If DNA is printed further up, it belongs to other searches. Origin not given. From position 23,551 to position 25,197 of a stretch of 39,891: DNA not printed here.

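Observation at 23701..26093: Uncharacterised radical-SAM-like enzyme with a C-x8-C-x2-C motif, coupled to an MqnC/CofH-family radical SAM enzyme next to mqnA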

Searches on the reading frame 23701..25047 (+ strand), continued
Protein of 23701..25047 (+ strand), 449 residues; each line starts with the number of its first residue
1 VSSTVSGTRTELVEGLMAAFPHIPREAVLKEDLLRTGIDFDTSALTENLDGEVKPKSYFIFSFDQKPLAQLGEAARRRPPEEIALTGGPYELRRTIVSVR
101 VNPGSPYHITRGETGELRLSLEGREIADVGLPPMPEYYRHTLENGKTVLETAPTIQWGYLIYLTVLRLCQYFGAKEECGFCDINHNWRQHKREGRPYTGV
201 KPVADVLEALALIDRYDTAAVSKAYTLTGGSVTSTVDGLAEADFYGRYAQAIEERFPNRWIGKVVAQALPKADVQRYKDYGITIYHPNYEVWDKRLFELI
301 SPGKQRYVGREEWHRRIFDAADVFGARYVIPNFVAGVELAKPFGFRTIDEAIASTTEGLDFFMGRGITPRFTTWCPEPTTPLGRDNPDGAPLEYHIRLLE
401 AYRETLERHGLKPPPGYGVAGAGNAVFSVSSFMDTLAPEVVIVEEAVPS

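Call 60: search_protein_families(library=pfam, proteins=[L103:4261-5142:+, L103:5142-6014:+, L103:5989-7032:+, L103:7045-7422:+, L103:7389-8441:+, L103:8482-9162:+, L103:9169-10002:+, L103:11325-12353:-, L126:8786-9427:+, L126:9390-9959:+], max_evalue=0.001)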
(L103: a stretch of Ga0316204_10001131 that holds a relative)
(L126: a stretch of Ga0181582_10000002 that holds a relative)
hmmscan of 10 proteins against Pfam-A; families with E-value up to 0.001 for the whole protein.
L103:4261-5142:+ (294 aa): 2 families
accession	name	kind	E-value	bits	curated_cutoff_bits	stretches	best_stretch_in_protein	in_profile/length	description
PF01882.25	DUF58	-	1.5e-61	207.8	23.4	1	53-250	1-200/216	Protein of unknown function DUF58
PF13519.12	VWA_2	-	6.7e-14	52.9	27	1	91-195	2-106/107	von Willebrand factor type A domain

L103:5142-6014:+ (291 aa): 0 families

L103:5989-7032:+ (348 aa): 2 families
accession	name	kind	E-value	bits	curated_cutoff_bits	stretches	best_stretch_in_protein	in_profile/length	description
PF00092.34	VWA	-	8.9e-15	55.8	23.8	1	93-299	2-171/174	von Willebrand factor type A domain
PF13519.12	VWA_2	-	5.2e-12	46.8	27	1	94-224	2-107/107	von Willebrand factor type A domain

L103:7045-7422:+ (126 aa): 1 family
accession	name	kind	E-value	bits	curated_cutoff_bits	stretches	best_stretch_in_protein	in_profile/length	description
PF02537.21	CRCB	-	5.4e-25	88.2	32.9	1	5-118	1-102/103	CrcB-like protein, Camphor Resistance (CrcB)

L103:7389-8441:+ (351 aa): 3 families
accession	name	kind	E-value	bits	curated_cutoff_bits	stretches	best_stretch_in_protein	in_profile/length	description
PF13519.12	VWA_2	-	2.5e-21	76.7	27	1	106-215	1-107/107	von Willebrand factor type A domain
PF00092.34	VWA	-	8.5e-19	68.9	23.8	1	105-243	1-142/174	von Willebrand factor type A domain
PF13768.12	VWA_3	-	0.00069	20.1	27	0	105-242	2-135/155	von Willebrand factor type A domain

L103:8482-9162:+ (227 aa): 2 families
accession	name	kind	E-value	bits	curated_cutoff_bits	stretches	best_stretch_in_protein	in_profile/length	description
PF00254.34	FKBP_C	-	1.8e-33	115.2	21.1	1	137-224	4-94/94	FKBP-type peptidyl-prolyl cis-trans isomerase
PF01346.23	FKBP_N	-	3.2e-25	89.2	22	1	29-129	2-97/97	Domain amino terminal to FKBP-type peptidyl-prolyl isomerase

L103:9169-10002:+ (278 aa): 0 families

L103:11325-12353:- (343 aa): 1 family
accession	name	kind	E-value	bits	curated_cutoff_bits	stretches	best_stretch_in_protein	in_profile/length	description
PF03331.19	LpxC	-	2e-80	270.6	27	1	61-331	1-267/268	UDP-3-O-acyl N-acetylglycosamine deacetylase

L126:8786-9427:+ (214 aa): 9 families
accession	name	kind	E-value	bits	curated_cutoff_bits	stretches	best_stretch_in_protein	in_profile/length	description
PF13649.12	Methyltransf_25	-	4.6e-11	43.7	27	1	45-147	1-97/97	Methyltransferase domain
PF08242.18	Methyltransf_12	-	6.7e-09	36.8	30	1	46-149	1-98/98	Methyltransferase domain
PF08241.18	Methyltransf_11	-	2.5e-08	34.9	21.2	1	46-149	1-93/95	Methyltransferase domain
PF00398.26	RrnaAD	-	1.2e-07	31.5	24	1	42-141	31-125/263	Ribosomal RNA adenine dimethylase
PF13847.12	Methyltransf_31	-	3.9e-07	30.3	27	1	42-174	4-129/145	Methyltransferase domain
PF01209.24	Ubie_methyltran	-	4.4e-07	29.9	20.1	1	37-154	43-154/233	ubiE/COQ5 methyltransferase family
PF13489.12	Methyltransf_23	-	1.9e-05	24.9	27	1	34-152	15-117/164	Methyltransferase domain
PF05185.22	PRMT5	-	4.5e-05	23.8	22.9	1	41-146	63-166/171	PRMT5 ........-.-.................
PF05175.20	MTS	-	6e-05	23.2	23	1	36-150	27-137/170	Methyltransferase small domain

L126:9390-9959:+ (190 aa): 2 families
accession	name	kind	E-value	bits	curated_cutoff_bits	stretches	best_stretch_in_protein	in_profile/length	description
PF03358.20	FMN_red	-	2.1e-23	83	24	1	18-154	1-146/152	NADPH-dependent FMN reductase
PF02525.22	Flavodoxin_2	-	1.1e-10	42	27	1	18-108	1-101/198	Flavodoxin-like fold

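Call 63: search_protein_families(library=ncbifam, proteins=[L067:8274-9668:+, L064:8322-9764:+, L067:6271-7527:+, L103:9169-10002:+, L079:9249-9926:+, L062:11431-12042:+, L127:8390-9238:+, L150:2057-2425:+], max_evalue=0.00001)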
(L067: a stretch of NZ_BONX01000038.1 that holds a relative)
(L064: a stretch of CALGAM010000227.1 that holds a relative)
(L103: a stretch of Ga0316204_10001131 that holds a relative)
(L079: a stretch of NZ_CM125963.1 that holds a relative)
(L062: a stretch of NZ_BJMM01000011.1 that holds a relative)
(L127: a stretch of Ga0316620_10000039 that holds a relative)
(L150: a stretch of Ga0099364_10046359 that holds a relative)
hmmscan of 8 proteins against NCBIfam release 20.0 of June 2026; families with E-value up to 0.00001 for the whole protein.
L067:8274-9668:+ (465 aa): 103 families (the best 25 are shown)
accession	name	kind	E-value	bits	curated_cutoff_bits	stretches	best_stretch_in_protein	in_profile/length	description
NF005858.0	PRK07787.1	subfamily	1.7e-213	709.3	575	1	12-464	15-469/471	acyl-CoA synthetase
NF005702.0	PRK07514.1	subfamily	2.7e-101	339.5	558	1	130-463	159-496/506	malonyl-CoA synthase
NF004837.0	PRK06187.1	subfamily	1.6e-81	274.2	476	1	125-463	167-518/531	long-chain-fatty-acid--CoA ligase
NF004114.0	PRK05605.1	equivalog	4.3e-68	230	766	1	121-463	214-565/575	long-chain-fatty-acid--CoA ligase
NF006182.0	PRK08316.1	subfamily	6e-66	223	663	1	128-463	171-513/523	fatty acyl-CoA synthetase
NF005801.1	PRK07656.1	equivalog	8.1e-59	199.6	657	1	130-463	166-499/500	FadD3 family acyl-CoA ligase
NF004511.1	PRK05852.1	equivalog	6.9e-56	189.9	650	1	37-462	45-499/505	FadD7 family fatty acid--CoA ligase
NF009233.0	PRK12583.1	subfamily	2.4e-55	188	832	1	133-463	206-546/558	fatty acid CoA ligase family protein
NF005714.0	PRK07529.1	subfamily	1.9e-54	185.1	632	1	129-463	219-572/640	acyl-CoA synthetase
NF005307.0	PRK06839.1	equivalog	3.7e-54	184.2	748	1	47-463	57-489/496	o-succinylbenzoate--CoA ligase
NF006181.0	PRK08314.1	subfamily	2.6e-53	181.1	705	1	131-463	207-550/563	long-chain-fatty-acid--CoA ligase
NF006572.0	PRK09088.1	equivalog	3.3e-52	177.8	696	1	45-463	55-483/491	acyl-CoA synthetase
TIGR01733.1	AA-adenyl-dom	subfamily_domain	6.4e-51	173.4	317.4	1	25-401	1-409/409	amino acid adenylation domain-containing protein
NF052580.1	Str24CoAsynCasG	equivalog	3.2e-48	164.4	750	1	130-462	190-545/548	steroid-24-oyl-CoA synthetase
TIGR01923.1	menE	equivalog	4.1e-48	164.3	330.15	1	43-463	24-442/442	o-succinylbenzoate--CoA ligase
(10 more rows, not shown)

L064:8322-9764:+ (481 aa): 104 families (the best 25 are shown)
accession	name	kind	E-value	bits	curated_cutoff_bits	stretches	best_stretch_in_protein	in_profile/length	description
NF005858.0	PRK07787.1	subfamily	4.8e-218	724.3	575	1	27-480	14-469/471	acyl-CoA synthetase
NF005702.0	PRK07514.1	subfamily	5.9e-102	341.6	558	1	147-479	160-496/506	malonyl-CoA synthase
NF004837.0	PRK06187.1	subfamily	9.5e-84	281.5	476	1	145-479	171-518/531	long-chain-fatty-acid--CoA ligase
NF006182.0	PRK08316.1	subfamily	1.4e-69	235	663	1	142-477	169-511/523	fatty acyl-CoA synthetase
NF004114.0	PRK05605.1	equivalog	6.3e-69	232.8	766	1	140-476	217-562/575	long-chain-fatty-acid--CoA ligase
NF005801.1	PRK07656.1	equivalog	3.9e-61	207.2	657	1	143-479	163-499/500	FadD3 family acyl-CoA ligase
NF005307.0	PRK06839.1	equivalog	7.8e-57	193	748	1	83-479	77-489/496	o-succinylbenzoate--CoA ligase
NF005714.0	PRK07529.1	subfamily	1.8e-56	191.8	632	1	144-479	218-572/640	acyl-CoA synthetase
NF004511.1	PRK05852.1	equivalog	5.9e-56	190.1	650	1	60-476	52-497/505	FadD7 family fatty acid--CoA ligase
NF006181.0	PRK08314.1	subfamily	2.5e-55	187.8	705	1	147-475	207-546/563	long-chain-fatty-acid--CoA ligase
NF009233.0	PRK12583.1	subfamily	2.9e-54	184.4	832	1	148-478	205-545/558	fatty acid CoA ligase family protein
TIGR01733.1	AA-adenyl-dom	subfamily_domain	1e-53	182.6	317.4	1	44-417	4-409/409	amino acid adenylation domain-containing protein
NF006572.0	PRK09088.1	equivalog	1.3e-53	182.4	696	1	61-479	55-483/491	acyl-CoA synthetase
NF052580.1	Str24CoAsynCasG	equivalog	1.3e-52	178.9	750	1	142-477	186-544/548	steroid-24-oyl-CoA synthetase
NF004808.0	PRK06155.1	equivalog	1.2e-50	172.4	722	1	137-479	173-518/542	ATP-dependent acyl-CoA ligase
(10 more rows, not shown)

L067:6271-7527:+ (419 aa): 3 families
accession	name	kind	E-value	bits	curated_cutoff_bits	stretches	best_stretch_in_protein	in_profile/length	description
NF008354.0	PRK11143.1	equivalog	1.2e-53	182.3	254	1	76-413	25-353/359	glycerophosphodiester phosphodiesterase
NF006989.0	PRK09454.1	equivalog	2.6e-08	33.5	264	1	90-185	10-102/251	glycerophosphodiester phosphodiesterase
NF053857.1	LysphglycPlipDStph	equivalog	3.1e-07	30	450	1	83-148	39-104/305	lysophosphatidylglycerol phospholipase D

L103:9169-10002:+ (278 aa): 0 families

L079:9249-9926:+ (226 aa): 0 families

L062:11431-12042:+ (204 aa): 0 families

L127:8390-9238:+ (283 aa): 7 families
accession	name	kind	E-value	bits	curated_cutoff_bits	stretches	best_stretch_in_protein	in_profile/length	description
NF002211.1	PRK01103.1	equivalog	1e-90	304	212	1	1-272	1-273/274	bifunctional DNA-formamidopyrimidine glycosylase/DNA-(apurinic or apyrimidinic site) lyase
TIGR00577.1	fpg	equivalog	1.6e-82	277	203.3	1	1-272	1-276/276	DNA-formamidopyrimidine glycosylase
NF011385.0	PRK14810.1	equivalog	1.2e-67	228.2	423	1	1-272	1-271/272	DNA-formamidopyrimidine glycosylase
NF010551.0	PRK13945.1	equivalog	2.3e-66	224.1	348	1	1-272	1-281/282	DNA-formamidopyrimidine glycosylase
NF011386.0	PRK14811.1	equivalog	3.4e-61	206.8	414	1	1-275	1-265/269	DNA-formamidopyrimidine glycosylase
NF007763.0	PRK10445.1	equivalog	2.7e-32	112.2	252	1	1-272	1-262/263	endonuclease VIII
NF040775.1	endonuc_Nei2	equivalog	8e-26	91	400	1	1-272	1-251/252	endonuclease VIII Nei2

L150:2057-2425:+ (123 aa): 1 family
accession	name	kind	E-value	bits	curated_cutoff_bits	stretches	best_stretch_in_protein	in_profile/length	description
TIGR02605.1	CxxC_CxxC_SSSS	subfamily_domain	1.2e-07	31.7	31.3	1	1-45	1-47/52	FmdB family zinc ribbon protein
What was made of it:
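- Tried and rejected: Rejected (call 63).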

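Call 64: search_protein_families(library=pfam, proteins=[L162:3290-4072:+, L162:1984-2643:-, L162:449-1984:-, L162:5352-7742:-, L139:144-599:-, L139:599-913:-, L139:3245-3643:-, L139:3643-4062:-, L089:7970-8974:+, L089:5579-6874:+], max_evalue=0.001)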
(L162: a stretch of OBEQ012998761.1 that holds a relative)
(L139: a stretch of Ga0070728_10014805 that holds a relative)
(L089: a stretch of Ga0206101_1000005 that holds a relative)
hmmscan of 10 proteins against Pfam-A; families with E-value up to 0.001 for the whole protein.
L162:3290-4072:+ (261 aa): 1 family
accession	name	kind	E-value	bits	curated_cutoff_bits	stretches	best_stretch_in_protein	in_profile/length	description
PF02621.19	VitK2_biosynth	-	3.7e-40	138.4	26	1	10-243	1-250/252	Menaquinone biosynthesis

L162:1984-2643:- (220 aa): 1 family
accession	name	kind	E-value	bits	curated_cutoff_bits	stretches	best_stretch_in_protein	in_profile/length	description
PF20360.3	DUF6655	-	0.00093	18.9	27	0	105-211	71-179/259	Family of unknown function (DUF6655)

L162:449-1984:- (512 aa): 5 families
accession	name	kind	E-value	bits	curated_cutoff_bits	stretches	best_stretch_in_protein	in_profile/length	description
PF02786.22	CPSase_L_D2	-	7.1e-73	245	19.8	1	121-328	1-209/211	Carbamoyl-phosphate synthase L chain, ATP binding domain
PF00289.28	Biotin_carb_N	-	2e-48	163.8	25.5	1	7-116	1-110/110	Biotin carboxylase, N-terminal domain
PF02785.25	Biotin_carb_C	-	1.6e-42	144.4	32.4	1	351-457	1-107/108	Biotin carboxylase C-terminal domain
PF07478.18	Dala_Dala_lig_C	-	1.7e-08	34.7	24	1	148-297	26-174/204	D-ala D-ala ligase C-terminus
PF02222.28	ATP-grasp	-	2.4e-07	31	27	1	143-283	15-148/179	ATP-grasp domain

L162:5352-7742:- (797 aa): 0 families

L139:144-599:- (152 aa): 1 family
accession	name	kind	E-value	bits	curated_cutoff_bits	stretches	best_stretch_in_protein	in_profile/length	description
PF01814.28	Hemerythrin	-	4.5e-14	53.4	25.3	1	20-135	2-125/127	Hemerythrin HHE cation binding domain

L139:599-913:- (105 aa): 0 families

L139:3245-3643:- (133 aa): 2 families
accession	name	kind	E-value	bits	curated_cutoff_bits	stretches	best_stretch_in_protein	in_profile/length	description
PF00011.27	HSP20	-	1.7e-17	63.8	20.8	1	35-133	1-102/102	Hsp20/alpha crystallin family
PF17886.7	ArsA_HSP20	-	1.3e-05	25.1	22.5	1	41-119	2-62/63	HSP20-like domain found in ArsA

L139:3643-4062:- (140 aa): 2 families
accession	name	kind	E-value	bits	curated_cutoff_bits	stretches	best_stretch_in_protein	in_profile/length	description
PF00011.27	HSP20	-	3.9e-20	72.3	20.8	1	42-140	2-102/102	Hsp20/alpha crystallin family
PF17886.7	ArsA_HSP20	-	0.00026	21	22.5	1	54-125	9-62/63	HSP20-like domain found in ArsA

L089:7970-8974:+ (335 aa): 1 family
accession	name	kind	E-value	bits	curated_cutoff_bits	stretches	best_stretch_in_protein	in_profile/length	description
PF02621.19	VitK2_biosynth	-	6.4e-64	216.3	26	1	57-322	1-252/252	Menaquinone biosynthesis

L089:5579-6874:+ (432 aa): 0 families
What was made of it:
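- L162 pairs the variant enzyme with an MqnA-like gene, which favours an early step (call 64).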

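Call 84: search_protein_families(library=pfam, proteins=[L126:4346-5812:+, L126:5812-7260:+, L126:7302-8741:+, L104:8627-9949:+, L104:11441-12916:+, L104:7219-8283:+, L109:8707-9972:+, L097:7825-9933:-, L167:4850-6436:+, L167:7876-8742:-], max_evalue=0.0001)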
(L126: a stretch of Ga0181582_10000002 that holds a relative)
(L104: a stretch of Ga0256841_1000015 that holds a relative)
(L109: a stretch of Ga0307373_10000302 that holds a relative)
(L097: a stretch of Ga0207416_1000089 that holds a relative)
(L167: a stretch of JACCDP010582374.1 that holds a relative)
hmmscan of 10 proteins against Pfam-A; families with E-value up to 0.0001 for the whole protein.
L126:4346-5812:+ (489 aa): 1 family
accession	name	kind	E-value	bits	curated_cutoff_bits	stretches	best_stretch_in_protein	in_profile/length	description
PF01425.27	Amidase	-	4e-118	395.7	27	1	39-475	2-445/445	Amidase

L126:5812-7260:+ (483 aa): 2 families
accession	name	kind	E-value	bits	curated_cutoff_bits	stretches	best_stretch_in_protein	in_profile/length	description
PF02934.20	GatB_N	-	1.7e-117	392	23.4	1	6-288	2-276/277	GatB/GatE catalytic domain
PF02637.23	GatB_Yqey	-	8.7e-37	126.7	27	1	328-475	2-148/148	GatB domain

L126:7302-8741:+ (480 aa): 5 families
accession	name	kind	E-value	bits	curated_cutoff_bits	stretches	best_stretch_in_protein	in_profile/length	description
PF08323.17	Glyco_transf_5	-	5.5e-83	278.8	22.7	1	3-237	1-238/239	Starch synthase catalytic domain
PF00534.26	Glycos_transf_1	-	5.5e-11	42.7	26.4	1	296-442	16-159/172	Glycosyl transferases group 1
PF13439.12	Glyco_transf_4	-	1.3e-07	32.3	28.5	1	112-225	57-150/170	Glycosyltransferase Family 4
PF13579.12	Glyco_trans_4_4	-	3.4e-07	31.2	29.7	1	18-225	1-144/158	Glycosyl transferase 4-like domain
PF13692.12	Glyco_trans_1_4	-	5.7e-07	30.3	27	1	296-439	2-140/142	Glycosyl transferases group 1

L104:8627-9949:+ (441 aa): 2 families
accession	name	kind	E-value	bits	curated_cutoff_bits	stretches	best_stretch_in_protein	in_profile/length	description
PF03129.25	HGTP_anticodon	-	6.2e-20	71.6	21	1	345-435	1-93/94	Anticodon binding domain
PF00587.30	tRNA-synt_2b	-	1.4e-11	45.2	29.3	1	133-317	5-175/179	tRNA synthetase class II core domain (G, H, P, S and T)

L104:11441-12916:+ (492 aa): 4 families
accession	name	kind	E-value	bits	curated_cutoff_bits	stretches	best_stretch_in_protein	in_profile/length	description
PF01743.26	PolyA_pol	-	4.4e-19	69.5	23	1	36-166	3-126/126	Poly A polymerase head domain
PF01966.28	HD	-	1.2e-07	32.4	22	1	267-397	1-115/116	HD domain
PF12627.12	PolyA_pol_RNAbd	-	7.6e-07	29.2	22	1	192-251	2-62/64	Probable RNA and SrmB- binding site of polymerase A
PF13735.12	tRNA_NucTran2_2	-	5.2e-05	23.7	27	1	411-468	90-147/149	tRNA nucleotidyltransferase domain 2 putative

L104:7219-8283:+ (355 aa): 0 families

L109:8707-9972:+ (422 aa): 0 families

L097:7825-9933:- (703 aa): 1 family
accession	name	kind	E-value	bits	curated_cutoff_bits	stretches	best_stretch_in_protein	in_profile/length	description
PF03571.21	Peptidase_M49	-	5.2e-33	114.7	21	1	279-496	96-308/548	Peptidase family M49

L167:4850-6436:+ (529 aa): 0 families

L167:7876-8742:- (289 aa): 1 family
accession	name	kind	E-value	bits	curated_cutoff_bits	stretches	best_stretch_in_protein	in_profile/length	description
PF09674.15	DUF2400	-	4.5e-64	217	25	1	31-256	1-224/225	Protein of unknown function (DUF2400)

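Call 87: find_encoding_contigs(protein=P0289, flank=10000, max_places=1)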
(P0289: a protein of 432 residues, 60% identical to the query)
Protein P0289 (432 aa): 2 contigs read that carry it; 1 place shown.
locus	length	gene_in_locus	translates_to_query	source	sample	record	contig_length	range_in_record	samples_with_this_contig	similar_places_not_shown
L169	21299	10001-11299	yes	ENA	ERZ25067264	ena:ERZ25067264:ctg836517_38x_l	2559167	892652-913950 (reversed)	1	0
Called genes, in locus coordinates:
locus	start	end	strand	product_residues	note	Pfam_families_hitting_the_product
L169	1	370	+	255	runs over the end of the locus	PF00696:AA_kinase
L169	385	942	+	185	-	PF01765:RRF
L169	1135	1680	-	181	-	PF01862:PvlArgDC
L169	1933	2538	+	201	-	PF10502:Peptidase_S26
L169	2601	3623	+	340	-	PF00988:CPSase_sm_chain, PF00117:GATase, PF07722:Peptidase_C26 (weak)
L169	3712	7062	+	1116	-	PF25596:CPSase_L_D1, PF02786:CPSase_L_D2, PF02787:CPSase_L_D3, PF25596:CPSase_L_D1, PF02222:ATP-grasp, PF02786:CPSase_L_D2, PF07478:Dala_Dala_lig_C, PF15632:ATPgrasp_Ter, +4 more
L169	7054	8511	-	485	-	PF00483:NTP_transferase, PF01128:IspD, PF02348:CTP_transf_3 (weak), PF12804:NTP_transf_3, PF25084:LbH_EIF2B, PF25087:GMPPB_C, PF00132:Hexapep (weak), PF00132:Hexapep (weak), +1 more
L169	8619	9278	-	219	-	PF13181:TPR_8 (faint), PF14559:TPR_19 (faint), PF00515:TPR_1 (faint), PF07719:TPR_2 (faint), PF13371:TPR_9 (faint), PF13424:TPR_12 (weak)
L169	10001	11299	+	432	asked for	-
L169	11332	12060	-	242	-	PF00588:SpoU_methylase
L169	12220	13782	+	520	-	PF00171:Aldedh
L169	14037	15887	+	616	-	PF01558:POR, PF01855:POR_N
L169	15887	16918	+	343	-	PF02775:TPP_enzyme_C, PF12367:PFO_beta_C (faint)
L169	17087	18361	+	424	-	PF00144:Beta-lactamase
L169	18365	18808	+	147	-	-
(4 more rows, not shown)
